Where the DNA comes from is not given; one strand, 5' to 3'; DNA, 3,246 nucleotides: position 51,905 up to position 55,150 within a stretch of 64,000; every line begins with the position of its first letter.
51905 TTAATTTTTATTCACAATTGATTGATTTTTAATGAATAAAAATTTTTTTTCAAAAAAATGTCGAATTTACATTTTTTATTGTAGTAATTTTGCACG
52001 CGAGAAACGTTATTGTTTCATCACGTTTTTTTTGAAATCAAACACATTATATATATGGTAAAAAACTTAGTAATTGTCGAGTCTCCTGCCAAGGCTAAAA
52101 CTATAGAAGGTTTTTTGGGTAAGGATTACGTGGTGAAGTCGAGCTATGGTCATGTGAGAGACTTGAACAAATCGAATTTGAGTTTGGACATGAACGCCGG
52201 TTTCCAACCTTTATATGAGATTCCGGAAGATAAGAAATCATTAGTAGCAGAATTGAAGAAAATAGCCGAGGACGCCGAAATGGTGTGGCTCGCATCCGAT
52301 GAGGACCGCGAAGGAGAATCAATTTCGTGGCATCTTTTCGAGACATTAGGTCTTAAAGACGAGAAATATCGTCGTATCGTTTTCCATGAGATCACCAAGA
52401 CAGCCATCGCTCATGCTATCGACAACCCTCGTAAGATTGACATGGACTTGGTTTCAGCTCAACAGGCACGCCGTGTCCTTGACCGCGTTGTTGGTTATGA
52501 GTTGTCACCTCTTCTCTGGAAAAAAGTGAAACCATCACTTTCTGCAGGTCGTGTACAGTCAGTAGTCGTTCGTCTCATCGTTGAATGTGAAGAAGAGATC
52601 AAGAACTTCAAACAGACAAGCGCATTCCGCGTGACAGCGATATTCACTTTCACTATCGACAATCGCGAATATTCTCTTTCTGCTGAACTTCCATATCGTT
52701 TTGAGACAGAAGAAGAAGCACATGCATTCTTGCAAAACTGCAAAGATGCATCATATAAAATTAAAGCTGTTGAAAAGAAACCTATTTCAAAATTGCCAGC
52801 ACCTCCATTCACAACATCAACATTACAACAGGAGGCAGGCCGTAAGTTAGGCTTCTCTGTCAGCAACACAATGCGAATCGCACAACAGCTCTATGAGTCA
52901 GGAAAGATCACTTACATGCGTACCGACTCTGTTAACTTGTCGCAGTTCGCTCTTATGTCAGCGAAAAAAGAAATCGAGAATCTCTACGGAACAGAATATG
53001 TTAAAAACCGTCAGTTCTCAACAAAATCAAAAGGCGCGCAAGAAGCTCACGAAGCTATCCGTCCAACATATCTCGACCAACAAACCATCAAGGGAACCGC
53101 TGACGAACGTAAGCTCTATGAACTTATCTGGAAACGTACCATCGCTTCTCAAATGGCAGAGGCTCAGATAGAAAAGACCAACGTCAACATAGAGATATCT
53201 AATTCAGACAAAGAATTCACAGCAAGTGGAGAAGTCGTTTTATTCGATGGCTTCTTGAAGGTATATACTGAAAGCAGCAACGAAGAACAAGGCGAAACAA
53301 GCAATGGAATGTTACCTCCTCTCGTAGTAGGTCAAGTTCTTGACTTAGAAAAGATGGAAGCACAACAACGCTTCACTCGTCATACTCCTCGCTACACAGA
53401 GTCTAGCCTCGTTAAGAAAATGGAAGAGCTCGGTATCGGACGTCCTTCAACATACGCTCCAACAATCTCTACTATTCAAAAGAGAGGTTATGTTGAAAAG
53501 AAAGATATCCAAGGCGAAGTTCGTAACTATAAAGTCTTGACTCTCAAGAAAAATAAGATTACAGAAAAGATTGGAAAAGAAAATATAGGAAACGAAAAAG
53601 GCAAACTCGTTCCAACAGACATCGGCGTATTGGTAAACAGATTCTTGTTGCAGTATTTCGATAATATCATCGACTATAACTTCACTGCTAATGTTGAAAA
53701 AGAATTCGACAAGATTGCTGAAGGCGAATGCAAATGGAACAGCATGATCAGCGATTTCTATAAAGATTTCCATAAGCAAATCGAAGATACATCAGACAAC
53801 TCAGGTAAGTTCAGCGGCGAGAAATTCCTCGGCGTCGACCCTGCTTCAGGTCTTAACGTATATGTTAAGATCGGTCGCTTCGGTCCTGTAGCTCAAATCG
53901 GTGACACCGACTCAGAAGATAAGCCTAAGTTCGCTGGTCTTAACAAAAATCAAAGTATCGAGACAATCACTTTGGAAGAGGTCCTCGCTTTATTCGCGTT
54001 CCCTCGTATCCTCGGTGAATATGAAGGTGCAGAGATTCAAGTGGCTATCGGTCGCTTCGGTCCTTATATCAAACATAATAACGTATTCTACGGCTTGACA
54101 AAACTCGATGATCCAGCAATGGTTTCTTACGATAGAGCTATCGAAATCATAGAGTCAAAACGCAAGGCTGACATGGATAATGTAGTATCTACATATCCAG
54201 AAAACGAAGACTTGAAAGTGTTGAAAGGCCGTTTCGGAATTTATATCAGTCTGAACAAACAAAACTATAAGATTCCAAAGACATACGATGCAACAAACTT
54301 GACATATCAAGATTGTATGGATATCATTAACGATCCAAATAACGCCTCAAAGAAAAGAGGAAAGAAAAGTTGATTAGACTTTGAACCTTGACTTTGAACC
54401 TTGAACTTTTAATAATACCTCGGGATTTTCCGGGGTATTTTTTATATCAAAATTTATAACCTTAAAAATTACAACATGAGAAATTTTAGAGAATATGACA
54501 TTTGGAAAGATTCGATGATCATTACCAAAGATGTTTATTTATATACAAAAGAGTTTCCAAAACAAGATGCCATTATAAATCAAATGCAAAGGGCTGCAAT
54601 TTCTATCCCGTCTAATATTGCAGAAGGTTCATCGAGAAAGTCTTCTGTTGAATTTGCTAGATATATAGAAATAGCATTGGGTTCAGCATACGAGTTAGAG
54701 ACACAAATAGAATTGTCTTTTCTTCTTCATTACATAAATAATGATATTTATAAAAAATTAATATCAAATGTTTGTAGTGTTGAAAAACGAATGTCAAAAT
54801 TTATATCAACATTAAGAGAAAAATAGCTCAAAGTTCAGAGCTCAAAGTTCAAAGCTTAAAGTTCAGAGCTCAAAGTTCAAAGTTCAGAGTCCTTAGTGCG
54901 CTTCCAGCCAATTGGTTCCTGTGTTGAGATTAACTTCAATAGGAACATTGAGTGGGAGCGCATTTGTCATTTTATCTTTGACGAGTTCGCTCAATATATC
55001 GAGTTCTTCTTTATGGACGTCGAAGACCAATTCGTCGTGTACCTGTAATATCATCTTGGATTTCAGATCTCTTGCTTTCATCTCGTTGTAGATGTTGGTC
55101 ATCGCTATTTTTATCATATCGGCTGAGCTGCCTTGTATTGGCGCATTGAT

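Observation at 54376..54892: Third four-helix-bundle cassette between topA and polA, with GTTCARA heptad arms enclosing a terminator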

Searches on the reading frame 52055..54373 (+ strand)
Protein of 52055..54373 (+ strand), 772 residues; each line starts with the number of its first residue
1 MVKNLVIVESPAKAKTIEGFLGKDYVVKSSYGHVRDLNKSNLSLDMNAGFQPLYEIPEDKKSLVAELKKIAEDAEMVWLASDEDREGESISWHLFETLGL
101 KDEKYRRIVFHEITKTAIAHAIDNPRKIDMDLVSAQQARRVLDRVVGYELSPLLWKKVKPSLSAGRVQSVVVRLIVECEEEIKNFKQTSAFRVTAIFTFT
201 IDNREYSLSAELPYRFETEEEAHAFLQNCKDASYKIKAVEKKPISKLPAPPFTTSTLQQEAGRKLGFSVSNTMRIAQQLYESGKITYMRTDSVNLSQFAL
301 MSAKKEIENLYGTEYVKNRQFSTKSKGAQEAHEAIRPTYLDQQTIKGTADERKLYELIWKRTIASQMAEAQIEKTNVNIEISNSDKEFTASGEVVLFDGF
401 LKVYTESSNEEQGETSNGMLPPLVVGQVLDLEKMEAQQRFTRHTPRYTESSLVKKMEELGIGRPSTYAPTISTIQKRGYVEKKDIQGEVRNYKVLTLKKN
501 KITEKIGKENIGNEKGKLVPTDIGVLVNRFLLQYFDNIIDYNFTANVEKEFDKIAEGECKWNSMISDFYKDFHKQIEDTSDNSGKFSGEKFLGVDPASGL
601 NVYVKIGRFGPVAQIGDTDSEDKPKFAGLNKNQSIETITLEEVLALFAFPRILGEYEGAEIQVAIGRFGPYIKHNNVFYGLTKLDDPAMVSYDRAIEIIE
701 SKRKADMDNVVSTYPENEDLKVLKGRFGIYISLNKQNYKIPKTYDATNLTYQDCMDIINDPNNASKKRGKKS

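Call 69: find_encoding_contigs(protein=window:52055-54373:+, flank=1500, max_places=10)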
Protein window:52055-54373:+ (772 aa): 2 contigs read that carry it; 1 place shown.
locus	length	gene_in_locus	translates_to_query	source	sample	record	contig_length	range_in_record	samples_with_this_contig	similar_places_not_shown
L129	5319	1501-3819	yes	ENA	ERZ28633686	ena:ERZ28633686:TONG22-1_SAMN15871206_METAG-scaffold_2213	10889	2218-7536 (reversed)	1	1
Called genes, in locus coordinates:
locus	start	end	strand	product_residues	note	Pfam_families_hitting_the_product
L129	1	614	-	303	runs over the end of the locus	PF07670:Gate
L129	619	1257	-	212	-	-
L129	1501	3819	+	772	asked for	PF01751:Toprim, PF01131:Topoisom_bac, PF13368:Toprim_C_rpt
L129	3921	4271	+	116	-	PF05635:23S_rRNA_IVP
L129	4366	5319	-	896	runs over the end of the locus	PF02739:5_3_exonuc_N, PF01367:5_3_exonuc, PF01612:DNA_pol_A_exo1, PF00476:DNA_pol_A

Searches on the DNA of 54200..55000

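Call 78: search_rna_families(source=window, start=54200, end=55000, threshold=evalue, max_evalue=1)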
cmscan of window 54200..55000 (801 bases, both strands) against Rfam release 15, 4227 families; matches with E-value up to 1: 3.
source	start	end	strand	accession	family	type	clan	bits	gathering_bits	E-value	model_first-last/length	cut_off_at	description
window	54364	54440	+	RF02701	PsrR1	Gene; sRNA;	-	22.2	42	0.12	1-79/79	no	Photosynthesis regulatory RNA1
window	54321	54445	+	RF00514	His_leader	Cis-reg; leader;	-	20.7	49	0.7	1-126/126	no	Histidine operon leader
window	54360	54445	+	RF01472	rli40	Gene; sRNA;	-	14.8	100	0.39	1-263/263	no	Listeria sRNA rli40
